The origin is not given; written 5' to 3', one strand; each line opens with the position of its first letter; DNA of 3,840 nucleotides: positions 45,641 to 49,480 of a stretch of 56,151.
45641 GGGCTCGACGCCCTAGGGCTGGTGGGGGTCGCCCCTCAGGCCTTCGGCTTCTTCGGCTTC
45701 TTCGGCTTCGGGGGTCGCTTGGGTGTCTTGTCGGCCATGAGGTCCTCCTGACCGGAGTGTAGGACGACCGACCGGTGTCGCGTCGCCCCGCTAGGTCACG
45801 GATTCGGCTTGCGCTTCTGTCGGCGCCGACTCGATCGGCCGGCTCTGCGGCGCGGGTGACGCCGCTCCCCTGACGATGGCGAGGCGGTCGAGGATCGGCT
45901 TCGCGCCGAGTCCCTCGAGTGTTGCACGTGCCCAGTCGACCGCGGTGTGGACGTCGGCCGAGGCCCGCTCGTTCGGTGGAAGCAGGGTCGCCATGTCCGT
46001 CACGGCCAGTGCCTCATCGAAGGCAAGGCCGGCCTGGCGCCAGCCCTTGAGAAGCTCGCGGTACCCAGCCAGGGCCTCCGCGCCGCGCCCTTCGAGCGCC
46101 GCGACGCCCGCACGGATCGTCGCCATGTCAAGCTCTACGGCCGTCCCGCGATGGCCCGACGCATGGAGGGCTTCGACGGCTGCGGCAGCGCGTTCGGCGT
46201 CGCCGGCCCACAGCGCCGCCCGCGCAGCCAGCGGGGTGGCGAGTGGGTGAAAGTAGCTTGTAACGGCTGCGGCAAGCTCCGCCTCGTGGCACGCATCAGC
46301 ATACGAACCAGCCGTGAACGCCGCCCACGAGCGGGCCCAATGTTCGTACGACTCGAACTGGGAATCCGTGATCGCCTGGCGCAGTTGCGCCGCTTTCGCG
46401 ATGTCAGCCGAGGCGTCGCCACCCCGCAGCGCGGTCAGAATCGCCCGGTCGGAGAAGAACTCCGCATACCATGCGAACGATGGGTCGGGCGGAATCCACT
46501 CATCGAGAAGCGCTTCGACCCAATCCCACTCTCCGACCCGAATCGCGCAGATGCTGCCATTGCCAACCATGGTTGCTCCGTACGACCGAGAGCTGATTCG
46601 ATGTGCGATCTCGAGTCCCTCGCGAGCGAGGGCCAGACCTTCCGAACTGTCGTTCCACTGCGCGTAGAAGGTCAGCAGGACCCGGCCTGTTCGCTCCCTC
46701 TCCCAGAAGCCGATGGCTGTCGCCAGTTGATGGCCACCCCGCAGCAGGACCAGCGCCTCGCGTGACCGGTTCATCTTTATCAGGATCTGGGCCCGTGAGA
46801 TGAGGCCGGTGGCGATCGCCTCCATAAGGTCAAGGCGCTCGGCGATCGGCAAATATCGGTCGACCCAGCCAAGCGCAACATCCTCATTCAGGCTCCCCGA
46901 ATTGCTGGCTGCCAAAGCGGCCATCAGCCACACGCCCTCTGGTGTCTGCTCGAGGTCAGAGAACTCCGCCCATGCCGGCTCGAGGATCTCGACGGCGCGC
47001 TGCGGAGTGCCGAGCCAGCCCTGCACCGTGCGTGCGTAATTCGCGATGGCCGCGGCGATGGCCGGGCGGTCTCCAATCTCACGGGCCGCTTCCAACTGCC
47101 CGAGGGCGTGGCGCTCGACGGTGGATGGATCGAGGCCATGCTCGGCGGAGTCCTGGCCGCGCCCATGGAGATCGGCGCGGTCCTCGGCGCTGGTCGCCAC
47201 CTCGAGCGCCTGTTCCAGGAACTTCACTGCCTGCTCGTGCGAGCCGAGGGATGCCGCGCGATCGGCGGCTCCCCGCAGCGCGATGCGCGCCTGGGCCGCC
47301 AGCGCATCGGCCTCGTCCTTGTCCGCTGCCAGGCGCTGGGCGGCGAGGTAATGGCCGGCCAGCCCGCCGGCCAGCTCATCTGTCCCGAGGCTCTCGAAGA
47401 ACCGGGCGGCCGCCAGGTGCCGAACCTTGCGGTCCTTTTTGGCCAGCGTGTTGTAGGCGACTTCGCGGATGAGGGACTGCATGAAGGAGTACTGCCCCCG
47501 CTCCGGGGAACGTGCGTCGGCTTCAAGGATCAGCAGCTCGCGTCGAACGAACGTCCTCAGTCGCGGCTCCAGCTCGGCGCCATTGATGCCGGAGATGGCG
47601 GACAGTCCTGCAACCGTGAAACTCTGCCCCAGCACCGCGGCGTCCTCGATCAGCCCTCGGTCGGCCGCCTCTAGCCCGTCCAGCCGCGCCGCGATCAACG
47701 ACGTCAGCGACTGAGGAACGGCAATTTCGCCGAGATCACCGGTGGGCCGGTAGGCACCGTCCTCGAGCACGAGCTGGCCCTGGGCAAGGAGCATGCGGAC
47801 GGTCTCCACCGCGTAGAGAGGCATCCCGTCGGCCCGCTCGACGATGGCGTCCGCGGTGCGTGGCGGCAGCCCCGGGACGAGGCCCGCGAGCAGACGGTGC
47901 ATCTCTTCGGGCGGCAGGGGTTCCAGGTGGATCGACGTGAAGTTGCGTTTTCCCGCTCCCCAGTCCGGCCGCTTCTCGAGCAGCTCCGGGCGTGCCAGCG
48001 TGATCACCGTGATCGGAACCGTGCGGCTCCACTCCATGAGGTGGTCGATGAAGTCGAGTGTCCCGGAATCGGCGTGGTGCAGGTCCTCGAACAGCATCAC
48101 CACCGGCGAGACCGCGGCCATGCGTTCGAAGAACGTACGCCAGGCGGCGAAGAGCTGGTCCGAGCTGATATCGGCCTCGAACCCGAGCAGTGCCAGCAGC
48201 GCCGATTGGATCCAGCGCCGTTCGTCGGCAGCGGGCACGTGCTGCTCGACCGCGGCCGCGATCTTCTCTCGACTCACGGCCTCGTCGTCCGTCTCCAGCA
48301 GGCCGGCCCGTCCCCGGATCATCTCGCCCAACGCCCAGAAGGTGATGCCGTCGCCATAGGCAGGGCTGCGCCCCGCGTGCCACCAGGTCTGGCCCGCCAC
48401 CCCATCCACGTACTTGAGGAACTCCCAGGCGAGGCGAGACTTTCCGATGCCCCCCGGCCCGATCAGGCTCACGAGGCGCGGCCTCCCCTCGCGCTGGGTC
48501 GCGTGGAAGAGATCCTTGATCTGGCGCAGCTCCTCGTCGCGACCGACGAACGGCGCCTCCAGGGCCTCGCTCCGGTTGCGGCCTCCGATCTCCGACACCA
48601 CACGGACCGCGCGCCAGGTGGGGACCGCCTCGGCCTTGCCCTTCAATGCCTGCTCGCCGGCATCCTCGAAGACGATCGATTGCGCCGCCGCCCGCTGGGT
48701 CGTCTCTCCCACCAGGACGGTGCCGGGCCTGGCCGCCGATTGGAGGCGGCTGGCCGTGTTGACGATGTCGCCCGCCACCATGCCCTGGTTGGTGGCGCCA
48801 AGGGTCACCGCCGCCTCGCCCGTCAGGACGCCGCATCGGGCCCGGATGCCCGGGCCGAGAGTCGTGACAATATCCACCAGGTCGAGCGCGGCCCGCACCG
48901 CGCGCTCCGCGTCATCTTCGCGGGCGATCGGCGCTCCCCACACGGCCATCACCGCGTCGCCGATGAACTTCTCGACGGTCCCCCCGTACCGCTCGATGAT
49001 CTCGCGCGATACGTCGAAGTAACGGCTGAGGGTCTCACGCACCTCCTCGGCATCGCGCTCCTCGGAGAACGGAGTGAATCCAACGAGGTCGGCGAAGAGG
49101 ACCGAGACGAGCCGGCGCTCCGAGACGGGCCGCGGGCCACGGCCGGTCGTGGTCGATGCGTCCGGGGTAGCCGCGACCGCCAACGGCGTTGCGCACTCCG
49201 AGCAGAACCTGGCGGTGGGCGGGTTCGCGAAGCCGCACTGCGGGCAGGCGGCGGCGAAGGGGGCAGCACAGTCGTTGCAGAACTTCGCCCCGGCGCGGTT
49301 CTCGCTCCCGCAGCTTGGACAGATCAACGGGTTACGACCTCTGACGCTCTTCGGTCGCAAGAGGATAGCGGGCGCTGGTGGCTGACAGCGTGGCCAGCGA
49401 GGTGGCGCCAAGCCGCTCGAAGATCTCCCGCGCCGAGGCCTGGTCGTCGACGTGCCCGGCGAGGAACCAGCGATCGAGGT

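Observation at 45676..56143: Candidate cyclic-nucleotide sensor-relay-protease system: tandem cyclase-STAND-TPR genes flanked by a CNB protein and a GAF/S8-protease pair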

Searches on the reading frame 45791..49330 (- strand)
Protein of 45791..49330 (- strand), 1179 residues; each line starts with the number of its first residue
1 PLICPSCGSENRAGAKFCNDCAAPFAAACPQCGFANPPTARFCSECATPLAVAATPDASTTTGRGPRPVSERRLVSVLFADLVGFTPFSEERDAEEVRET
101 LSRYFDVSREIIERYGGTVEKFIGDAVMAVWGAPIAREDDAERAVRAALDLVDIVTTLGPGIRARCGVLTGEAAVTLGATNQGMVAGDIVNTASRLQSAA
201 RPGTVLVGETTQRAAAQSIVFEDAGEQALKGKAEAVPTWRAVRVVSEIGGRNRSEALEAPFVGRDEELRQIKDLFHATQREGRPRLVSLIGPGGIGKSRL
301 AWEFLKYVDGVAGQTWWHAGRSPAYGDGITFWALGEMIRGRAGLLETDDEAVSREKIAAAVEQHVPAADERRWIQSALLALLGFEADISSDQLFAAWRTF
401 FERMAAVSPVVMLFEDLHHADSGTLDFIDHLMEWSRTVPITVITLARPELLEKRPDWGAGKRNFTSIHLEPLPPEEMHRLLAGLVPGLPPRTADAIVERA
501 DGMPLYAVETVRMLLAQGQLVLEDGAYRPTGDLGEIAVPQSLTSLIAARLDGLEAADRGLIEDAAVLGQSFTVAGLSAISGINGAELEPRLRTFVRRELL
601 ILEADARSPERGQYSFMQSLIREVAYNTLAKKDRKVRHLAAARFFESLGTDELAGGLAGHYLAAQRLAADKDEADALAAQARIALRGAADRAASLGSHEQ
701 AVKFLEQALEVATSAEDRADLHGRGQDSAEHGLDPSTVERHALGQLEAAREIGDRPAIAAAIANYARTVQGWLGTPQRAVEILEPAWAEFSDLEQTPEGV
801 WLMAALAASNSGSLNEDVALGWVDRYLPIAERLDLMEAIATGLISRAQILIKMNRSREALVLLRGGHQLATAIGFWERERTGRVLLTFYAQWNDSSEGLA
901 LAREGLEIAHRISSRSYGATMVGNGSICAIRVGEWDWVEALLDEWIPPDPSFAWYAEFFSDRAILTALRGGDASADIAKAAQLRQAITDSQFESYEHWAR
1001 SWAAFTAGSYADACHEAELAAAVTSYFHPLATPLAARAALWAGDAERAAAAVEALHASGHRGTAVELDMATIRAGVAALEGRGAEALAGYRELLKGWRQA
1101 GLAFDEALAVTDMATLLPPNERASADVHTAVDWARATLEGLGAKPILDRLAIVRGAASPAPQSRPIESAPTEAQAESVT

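Call 4: search_protein_families(library=pfam, proteins=[window:45791-49330:-], max_evalue=0.01)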
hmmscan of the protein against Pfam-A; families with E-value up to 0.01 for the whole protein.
window:45791-49330:- (1179 aa): 6 families
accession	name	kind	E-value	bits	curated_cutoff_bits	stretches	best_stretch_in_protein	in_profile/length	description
PF00211.25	Guanylate_cyc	-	8.5e-21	74.8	21.9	1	74-234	8-175/183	Adenylate and Guanylate cyclase catalytic domain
PF13191.12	AAA_16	-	1e-20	75.4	32.6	1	260-436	1-160/167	AAA ATPase domain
PF13240.11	Zn_Ribbon_1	-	3.8e-10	39.7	25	2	4-24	2-22/23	zinc-ribbon domain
PF24463.1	DUF7577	-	5.2e-10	39.2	28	2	28-50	4-26/27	Domain of unknown function (DUF7577)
PF12773.13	DZR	-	5e-09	36.6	27.3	1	4-46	1-44/45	Double zinc ribbon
PF13248.11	Zn_ribbon_3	-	0.002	17.9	27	0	4-21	5-22/26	zinc-ribbon domain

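Call 6: search_protein_families(library=ncbifam, proteins=[window:45791-49330:-], max_evalue=0.01)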
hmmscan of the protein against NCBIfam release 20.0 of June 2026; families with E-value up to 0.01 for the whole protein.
window:45791-49330:- (1179 aa): 4 families
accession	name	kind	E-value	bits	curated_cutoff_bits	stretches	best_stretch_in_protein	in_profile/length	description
TIGR03903.1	TOMM_kin_cyc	equivalog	1.5e-63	215.2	705.75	1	56-759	270-976/1267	TOMM system kinase/cyclase fusion protein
NF058673.1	LipAdnlyCyLipJMY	equivalog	6.2e-12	45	800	1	63-232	284-440/449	bifunctional lipase/adenylate cyclase LipJ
TIGR02928.1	TIGR02928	subfamily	0.005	15.7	181.3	1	260-309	16-65/366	orc1/cdc6 family replication initiation protein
NF011149.0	PRK14559.1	equivalog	0.0062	15.3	374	0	2-48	2-49/642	serine/threonine phosphatase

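Call 7: search_protein_families(library=padloc, proteins=[window:45791-49330:-], max_evalue=0.01)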
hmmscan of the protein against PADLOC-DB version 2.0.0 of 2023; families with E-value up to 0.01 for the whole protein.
window:45791-49330:- (1179 aa): 7 families
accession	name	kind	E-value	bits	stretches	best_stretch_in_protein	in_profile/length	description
PDLC00734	PycC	-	1.5e-18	65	1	62-197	178-321/374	Pycsar cyclase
PDLC02367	PycC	-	5.7e-10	37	1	76-167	45-133/226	-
PDLC00766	PycC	-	4.8e-08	30.7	1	76-155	45-120/232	Pycsar cyclase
PDLC02370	PycC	-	6.7e-06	23.7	1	76-152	83-156/340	-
PDLC00765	PycC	-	4.7e-05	20.6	1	77-213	260-410/477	Pycsar cyclase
PDLC02366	PycC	-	0.00019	18.5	1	73-217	276-435/486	-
PDLC00764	PycC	-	0.00075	16.5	1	73-156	93-177/449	Pycsar cyclase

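Call 48: search_solved_structures(query=window:45791-49330:-, max_evalue=0.00001, show_alignments=3)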
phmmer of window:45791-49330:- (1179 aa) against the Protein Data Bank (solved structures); distinct sequences matched with E-value up to 0.00001: 44.
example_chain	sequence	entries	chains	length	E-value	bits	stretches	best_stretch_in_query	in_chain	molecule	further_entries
2w01_A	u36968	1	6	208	3.7e-19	71.6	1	70-241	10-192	ADENYLATE CYCLASE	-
3r5g_A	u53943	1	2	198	5.7e-19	70.9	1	70-242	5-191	CyaB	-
6fht_A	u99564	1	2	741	1e-18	70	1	66-240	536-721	Bacteriophytochrome,Adenylate cyclase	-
5oyh_A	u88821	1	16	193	1.3e-18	69.8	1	71-243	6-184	Nucleotide cyclase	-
6sir_A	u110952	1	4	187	2.9e-18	68.6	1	70-241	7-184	Nucleotide cyclase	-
6aoa_A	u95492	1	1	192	7.9e-18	67.1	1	71-239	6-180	Bacterio-rhodopsin/guanylyl cyclase 1 fusion protein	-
6ao9_A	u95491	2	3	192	1.6e-17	66.1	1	71-239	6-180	Bacterio-rhodopsin/guanylyl cyclase 1 fusion protein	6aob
1wc0_A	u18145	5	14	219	2.2e-17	65.7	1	63-213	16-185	ADENYLATE CYCLASE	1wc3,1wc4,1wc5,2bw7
1wc1_A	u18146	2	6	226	1.5e-16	63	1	71-213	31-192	ADENYLATE CYCLASE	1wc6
5o5k_A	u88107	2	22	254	3.4e-14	55.1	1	74-241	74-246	Adenylate cyclase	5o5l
5x4t_A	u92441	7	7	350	1.3e-13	53.2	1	69-239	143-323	Photoactivated adenylyl cyclase | Family 3 adenylate cyclase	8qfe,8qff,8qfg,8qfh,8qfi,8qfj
9f1z_A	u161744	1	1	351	1.3e-13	53.2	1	69-239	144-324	Family 3 adenylate cyclase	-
5x4u_A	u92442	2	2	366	1.3e-13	53.1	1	69-239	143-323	Photoactivated adenylyl cyclase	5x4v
4yus_A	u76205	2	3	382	1.5e-13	53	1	69-239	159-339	Family 3 adenylate cyclase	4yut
9f1w_A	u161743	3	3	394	1.6e-13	52.9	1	69-239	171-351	Family 3 adenylate cyclase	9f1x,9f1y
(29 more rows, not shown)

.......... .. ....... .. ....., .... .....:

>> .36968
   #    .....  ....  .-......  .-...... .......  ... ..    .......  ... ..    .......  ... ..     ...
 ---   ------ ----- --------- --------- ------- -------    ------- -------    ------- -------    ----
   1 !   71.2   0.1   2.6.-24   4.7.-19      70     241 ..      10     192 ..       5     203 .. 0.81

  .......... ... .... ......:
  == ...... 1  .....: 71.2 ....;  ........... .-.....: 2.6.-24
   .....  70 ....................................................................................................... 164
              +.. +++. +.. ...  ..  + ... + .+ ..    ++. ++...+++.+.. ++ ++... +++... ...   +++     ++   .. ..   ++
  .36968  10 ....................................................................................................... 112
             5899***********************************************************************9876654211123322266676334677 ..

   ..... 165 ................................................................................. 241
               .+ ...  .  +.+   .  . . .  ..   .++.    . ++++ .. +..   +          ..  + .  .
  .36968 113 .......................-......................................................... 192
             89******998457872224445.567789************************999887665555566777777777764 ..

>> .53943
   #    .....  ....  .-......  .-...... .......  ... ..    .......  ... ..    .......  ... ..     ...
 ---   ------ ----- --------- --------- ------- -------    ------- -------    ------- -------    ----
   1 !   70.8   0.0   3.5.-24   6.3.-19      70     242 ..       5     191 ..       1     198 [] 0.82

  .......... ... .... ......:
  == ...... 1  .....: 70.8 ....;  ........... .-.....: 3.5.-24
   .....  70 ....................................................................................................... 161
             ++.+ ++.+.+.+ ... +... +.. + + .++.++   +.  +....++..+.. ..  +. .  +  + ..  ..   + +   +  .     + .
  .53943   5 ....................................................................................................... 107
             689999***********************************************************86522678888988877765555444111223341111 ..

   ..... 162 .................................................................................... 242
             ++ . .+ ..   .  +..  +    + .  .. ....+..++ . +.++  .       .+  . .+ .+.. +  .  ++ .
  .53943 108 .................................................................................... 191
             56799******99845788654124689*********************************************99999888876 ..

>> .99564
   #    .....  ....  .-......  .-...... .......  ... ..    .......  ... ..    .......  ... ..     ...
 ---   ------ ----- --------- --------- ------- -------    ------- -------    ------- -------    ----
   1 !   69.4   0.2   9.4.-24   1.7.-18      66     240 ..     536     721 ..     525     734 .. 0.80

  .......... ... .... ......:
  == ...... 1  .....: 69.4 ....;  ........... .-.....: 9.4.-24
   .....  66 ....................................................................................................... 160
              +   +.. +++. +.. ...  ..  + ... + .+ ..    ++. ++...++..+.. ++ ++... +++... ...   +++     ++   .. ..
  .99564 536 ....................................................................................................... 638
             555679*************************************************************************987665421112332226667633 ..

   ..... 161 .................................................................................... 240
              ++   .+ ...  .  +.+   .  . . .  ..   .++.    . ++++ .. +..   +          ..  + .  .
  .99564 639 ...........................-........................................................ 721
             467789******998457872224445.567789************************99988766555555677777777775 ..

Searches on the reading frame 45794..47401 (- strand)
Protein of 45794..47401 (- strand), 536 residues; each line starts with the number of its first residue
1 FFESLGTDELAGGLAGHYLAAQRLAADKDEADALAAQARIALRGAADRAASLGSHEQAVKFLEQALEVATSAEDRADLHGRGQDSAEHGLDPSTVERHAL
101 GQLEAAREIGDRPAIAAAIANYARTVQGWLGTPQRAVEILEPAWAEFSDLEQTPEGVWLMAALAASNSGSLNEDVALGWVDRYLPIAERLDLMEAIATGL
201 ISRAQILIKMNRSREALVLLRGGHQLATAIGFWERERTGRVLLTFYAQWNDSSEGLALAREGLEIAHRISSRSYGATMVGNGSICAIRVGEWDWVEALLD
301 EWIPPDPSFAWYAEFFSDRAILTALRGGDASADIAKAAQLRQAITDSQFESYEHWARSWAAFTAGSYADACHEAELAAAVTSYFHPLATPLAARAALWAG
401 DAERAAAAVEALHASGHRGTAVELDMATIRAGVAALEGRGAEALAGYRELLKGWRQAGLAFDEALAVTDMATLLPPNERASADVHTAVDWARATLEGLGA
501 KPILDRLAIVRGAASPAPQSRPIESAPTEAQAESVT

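Call 66: search_protein_families(library=pfam, proteins=[window:45794-47401:-], max_evalue=10)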
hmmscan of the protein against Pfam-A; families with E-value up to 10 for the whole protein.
window:45794-47401:- (536 aa): 3 families
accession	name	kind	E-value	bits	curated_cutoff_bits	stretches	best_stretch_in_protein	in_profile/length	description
PF13181.12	TPR_8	-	0.0045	17.5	25.7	1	51-69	13-31/34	Tetratricopeptide repeat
PF00515.34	TPR_1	-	0.043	14.1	27.8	1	51-68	13-30/34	Tetratricopeptide repeat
PF13424.12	TPR_12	-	2.9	8.6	30.1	1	38-70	44-76/77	Tetratricopeptide repeat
